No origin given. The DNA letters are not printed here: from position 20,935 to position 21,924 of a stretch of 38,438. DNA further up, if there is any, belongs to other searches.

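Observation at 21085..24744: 1219-aa protein fusing a polytopic N-terminal membrane module, an extracytoplasmic Reg_prop/Y_Y_Y beta-propeller sensor and an HD-GYP output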

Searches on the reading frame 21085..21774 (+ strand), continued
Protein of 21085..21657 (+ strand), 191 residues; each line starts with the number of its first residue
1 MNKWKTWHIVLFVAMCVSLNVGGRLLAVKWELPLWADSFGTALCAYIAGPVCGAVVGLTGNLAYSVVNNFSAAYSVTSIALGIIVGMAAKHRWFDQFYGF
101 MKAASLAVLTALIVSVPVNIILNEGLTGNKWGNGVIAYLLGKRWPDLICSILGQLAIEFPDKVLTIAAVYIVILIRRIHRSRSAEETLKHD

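Call 53: search_protein_families(library=ncbifam, proteins=[P0209, P0307, P0313, P0336, P0338, P0339, P0341, P0344, P0345, P0155], max_evalue=0.00001)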
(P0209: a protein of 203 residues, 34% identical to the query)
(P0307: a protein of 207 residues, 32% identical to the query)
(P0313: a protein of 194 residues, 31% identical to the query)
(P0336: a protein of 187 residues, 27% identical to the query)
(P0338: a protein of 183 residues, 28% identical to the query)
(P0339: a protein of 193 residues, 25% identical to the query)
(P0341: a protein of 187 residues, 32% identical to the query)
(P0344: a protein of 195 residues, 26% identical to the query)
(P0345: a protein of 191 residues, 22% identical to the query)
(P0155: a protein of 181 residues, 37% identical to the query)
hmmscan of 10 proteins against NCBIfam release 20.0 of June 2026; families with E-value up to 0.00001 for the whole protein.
P0209 (203 aa): 2 families
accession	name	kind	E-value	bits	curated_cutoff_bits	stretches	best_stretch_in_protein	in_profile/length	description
NF045596.1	ECF_S_CD3073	equivalog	1.1e-23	83.8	180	1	20-181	6-166/174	CD3073 family putative ECF transporter S component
TIGR04518.1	ECF_S_folT_fam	subfamily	9.6e-07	28.7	60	1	17-128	11-127/163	folate family ECF transporter S component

P0307 (207 aa): 2 families
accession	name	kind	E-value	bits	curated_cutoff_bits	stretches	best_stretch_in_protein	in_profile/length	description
NF045596.1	ECF_S_CD3073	equivalog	7.1e-23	81.1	180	1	20-181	6-166/174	CD3073 family putative ECF transporter S component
TIGR04518.1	ECF_S_folT_fam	subfamily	4.1e-07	29.9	60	1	30-125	24-124/163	folate family ECF transporter S component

P0313 (194 aa): 2 families
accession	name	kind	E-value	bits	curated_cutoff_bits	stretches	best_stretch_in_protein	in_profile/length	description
NF045596.1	ECF_S_CD3073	equivalog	8.1e-21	74.4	180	1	18-175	3-162/174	CD3073 family putative ECF transporter S component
TIGR04518.1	ECF_S_folT_fam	subfamily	1.5e-07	31.3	60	1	18-131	12-130/163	folate family ECF transporter S component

P0336 (187 aa): 1 family
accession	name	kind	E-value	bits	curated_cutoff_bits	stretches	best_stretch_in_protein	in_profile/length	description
NF045596.1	ECF_S_CD3073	equivalog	1.5e-56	190.8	180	1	7-177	1-173/174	CD3073 family putative ECF transporter S component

P0338 (183 aa): 1 family
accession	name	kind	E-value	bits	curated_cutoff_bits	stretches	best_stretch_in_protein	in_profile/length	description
NF045596.1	ECF_S_CD3073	equivalog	7.4e-26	90.9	180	1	8-176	1-170/174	CD3073 family putative ECF transporter S component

P0339 (193 aa): 1 family
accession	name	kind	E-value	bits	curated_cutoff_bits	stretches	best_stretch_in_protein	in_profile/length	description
NF045596.1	ECF_S_CD3073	equivalog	2.1e-25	89.4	180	1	13-179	3-171/174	CD3073 family putative ECF transporter S component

P0341 (187 aa): 1 family
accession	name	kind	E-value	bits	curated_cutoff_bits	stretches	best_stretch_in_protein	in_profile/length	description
NF045596.1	ECF_S_CD3073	equivalog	8.8e-58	194.8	180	1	7-176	1-172/174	CD3073 family putative ECF transporter S component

P0344 (195 aa): 1 family
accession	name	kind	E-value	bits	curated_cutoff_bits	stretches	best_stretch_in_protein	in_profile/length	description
NF045596.1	ECF_S_CD3073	equivalog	1.1e-30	106.6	180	1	10-179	2-173/174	CD3073 family putative ECF transporter S component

P0345 (191 aa): 1 family
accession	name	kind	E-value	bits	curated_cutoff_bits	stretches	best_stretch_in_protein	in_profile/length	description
NF045596.1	ECF_S_CD3073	equivalog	4.5e-25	88.3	180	1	9-175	1-169/174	CD3073 family putative ECF transporter S component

P0155 (181 aa): 1 family
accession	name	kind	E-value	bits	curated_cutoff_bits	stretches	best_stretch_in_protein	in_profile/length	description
NF045596.1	ECF_S_CD3073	equivalog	1.1e-18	67.5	180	1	18-176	7-166/174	CD3073 family putative ECF transporter S component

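Call 54: find_encoding_contigs(protein=P0209, flank=5000, max_places=2)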
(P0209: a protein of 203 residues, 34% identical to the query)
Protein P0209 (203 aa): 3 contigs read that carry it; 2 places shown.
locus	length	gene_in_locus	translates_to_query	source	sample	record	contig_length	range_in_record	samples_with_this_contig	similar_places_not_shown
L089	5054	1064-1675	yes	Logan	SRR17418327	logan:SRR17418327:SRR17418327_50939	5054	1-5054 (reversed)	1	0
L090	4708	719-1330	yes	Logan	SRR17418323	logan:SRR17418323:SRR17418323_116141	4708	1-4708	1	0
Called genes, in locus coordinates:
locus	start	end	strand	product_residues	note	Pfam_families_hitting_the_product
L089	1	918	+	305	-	?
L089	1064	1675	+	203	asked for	-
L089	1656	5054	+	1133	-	?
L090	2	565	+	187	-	?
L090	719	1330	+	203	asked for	-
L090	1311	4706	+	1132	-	?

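Call 55: find_encoding_contigs(protein=P0313, flank=5000, max_places=2)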
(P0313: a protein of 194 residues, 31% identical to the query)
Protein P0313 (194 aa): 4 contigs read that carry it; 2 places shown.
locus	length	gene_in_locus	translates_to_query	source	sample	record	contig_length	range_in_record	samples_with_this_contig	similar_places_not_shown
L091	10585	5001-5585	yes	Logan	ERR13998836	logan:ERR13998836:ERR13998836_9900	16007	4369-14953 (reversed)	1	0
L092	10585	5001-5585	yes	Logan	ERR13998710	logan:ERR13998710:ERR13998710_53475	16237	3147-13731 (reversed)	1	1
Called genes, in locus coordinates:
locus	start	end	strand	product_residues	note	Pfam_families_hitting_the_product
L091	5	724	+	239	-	PF14689:SPOB_a (weak), PF02518:HATPase_c (weak), PF14501:HATPase_c_5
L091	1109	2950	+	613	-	PF00005:ABC_tran, PF13304:AAA_21 (faint)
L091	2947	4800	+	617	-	PF00005:ABC_tran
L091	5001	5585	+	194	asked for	PF12822:ECF_trnsprt (weak), PF07155:ECF-ribofla_trS (weak)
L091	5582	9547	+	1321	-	PF07494:Reg_prop (faint), PF13570:Beta-prop_ACSF4 (faint), PF07495:Y_Y_Y (weak), PF00512:HisKA, PF02518:HATPase_c, PF00072:Response_reg, PF01627:Hpt (weak)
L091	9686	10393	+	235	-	PF00072:Response_reg, PF00486:Trans_reg_C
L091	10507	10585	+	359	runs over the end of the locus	PF00512:HisKA, PF02518:HATPase_c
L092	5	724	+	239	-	PF14689:SPOB_a (weak), PF02518:HATPase_c (weak), PF14501:HATPase_c_5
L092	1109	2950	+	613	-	PF00005:ABC_tran, PF13304:AAA_21 (faint)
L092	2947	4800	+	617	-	PF00005:ABC_tran, PF13304:AAA_21 (faint)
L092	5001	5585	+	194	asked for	PF12822:ECF_trnsprt (weak), PF07155:ECF-ribofla_trS (weak)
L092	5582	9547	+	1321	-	PF07494:Reg_prop (faint), PF13570:Beta-prop_ACSF4 (faint), PF07495:Y_Y_Y (weak), PF00512:HisKA, PF02518:HATPase_c, PF00072:Response_reg, PF01627:Hpt (weak)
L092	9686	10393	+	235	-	PF00072:Response_reg, PF00486:Trans_reg_C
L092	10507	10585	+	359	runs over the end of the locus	PF00512:HisKA, PF02518:HATPase_c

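Call 56: find_encoding_contigs(protein=P0341, flank=6000, max_places=3)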
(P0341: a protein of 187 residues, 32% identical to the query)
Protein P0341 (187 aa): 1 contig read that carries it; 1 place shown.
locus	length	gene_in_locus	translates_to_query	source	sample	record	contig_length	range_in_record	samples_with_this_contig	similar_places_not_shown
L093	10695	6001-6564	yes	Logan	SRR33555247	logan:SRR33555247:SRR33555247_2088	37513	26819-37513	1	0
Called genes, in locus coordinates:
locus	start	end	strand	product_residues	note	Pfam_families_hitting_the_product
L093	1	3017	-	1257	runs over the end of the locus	PF20578:aBig_2 (weak), PF14478:DUF4430, PF13360:PQQ_2, PF13570:Beta-prop_ACSF4 (weak), PF13360:PQQ_2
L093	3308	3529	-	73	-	-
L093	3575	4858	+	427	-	PF00817:IMS, PF11799:IMS_C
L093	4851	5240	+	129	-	-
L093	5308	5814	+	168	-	-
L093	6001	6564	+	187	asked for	PF12822:ECF_trnsprt (weak)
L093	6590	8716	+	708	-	PF02361:CbiQ, PF00005:ABC_tran, PF02463:SMC_N (faint), PF13476:AAA_23 (faint), PF13555:AAA_29 (faint), PF13558:SbcC_Walker_B (faint), PF13304:AAA_21 (weak), PF00005:ABC_tran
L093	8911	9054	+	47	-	-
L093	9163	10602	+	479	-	-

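Call 57: find_encoding_contigs(protein=P0345, flank=5000, max_places=1)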
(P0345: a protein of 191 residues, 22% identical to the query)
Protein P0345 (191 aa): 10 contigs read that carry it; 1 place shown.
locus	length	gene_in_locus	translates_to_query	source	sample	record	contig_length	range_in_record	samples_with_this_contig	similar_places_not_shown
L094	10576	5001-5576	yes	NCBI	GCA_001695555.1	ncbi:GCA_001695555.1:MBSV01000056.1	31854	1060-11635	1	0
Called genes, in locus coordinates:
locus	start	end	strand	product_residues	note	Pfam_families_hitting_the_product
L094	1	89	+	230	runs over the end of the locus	PF01471:PG_binding_1, PF07486:Hydrolase_2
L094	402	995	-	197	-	PF13420:Acetyltransf_4, PF00583:Acetyltransf_1, PF13673:Acetyltransf_10 (weak)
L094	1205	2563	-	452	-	PF01554:MatE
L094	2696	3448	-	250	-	PF01048:PNP_UDP_1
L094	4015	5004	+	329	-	PF01156:IU_nuc_hydro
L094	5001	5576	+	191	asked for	PF12822:ECF_trnsprt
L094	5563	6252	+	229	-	-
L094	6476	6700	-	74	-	-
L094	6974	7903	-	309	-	PF00532:Peripla_BP_1, PF13407:Peripla_BP_4, PF13377:Peripla_BP_3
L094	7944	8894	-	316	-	PF02653:BPD_transp_2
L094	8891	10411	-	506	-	PF02463:SMC_N (faint), PF00005:ABC_tran, PF13304:AAA_21 (faint), PF00005:ABC_tran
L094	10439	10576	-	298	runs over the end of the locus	PF00294:PfkB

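Call 90: find_related_loci(query=P0134, collection=metagenome_contigs, flank=4000)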
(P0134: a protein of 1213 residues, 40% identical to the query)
Query P0134 (1213 aa) in metagenome_contigs; peptide patterns used: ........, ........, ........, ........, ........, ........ (x = any residue, [..] = any of these).
531 stretches matched a pattern; 402 encode a relative of the query (tblastn E <= 1e-3); the best 80 are kept; 80 distinct loci.
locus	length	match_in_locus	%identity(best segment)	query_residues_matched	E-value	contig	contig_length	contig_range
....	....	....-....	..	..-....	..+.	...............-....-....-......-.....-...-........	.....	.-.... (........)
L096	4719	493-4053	46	13-1192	0e+0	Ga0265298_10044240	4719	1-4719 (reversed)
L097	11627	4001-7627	43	2-1213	0e+0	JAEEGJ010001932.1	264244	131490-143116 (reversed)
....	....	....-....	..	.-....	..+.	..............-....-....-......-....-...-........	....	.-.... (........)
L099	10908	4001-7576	45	2-1186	0e+0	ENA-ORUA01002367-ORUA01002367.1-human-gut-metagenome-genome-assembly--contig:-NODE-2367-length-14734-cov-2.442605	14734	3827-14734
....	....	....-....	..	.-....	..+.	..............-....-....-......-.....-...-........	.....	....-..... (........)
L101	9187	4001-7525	43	2-1187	0e+0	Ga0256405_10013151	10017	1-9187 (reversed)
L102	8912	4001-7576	44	2-1186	0e+0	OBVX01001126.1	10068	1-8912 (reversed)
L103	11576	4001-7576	44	2-1186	0e+0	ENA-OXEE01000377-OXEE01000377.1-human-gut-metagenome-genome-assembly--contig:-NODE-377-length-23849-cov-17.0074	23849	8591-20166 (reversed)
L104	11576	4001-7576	45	2-1186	0e+0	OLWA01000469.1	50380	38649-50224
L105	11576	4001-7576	44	2-1186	0e+0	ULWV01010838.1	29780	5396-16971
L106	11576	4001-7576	44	2-1186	0e+0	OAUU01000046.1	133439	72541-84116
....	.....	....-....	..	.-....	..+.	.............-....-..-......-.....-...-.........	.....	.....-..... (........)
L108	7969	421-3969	44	2-1192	0e+0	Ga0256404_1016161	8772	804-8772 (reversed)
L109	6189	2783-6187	45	1-1142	0e+0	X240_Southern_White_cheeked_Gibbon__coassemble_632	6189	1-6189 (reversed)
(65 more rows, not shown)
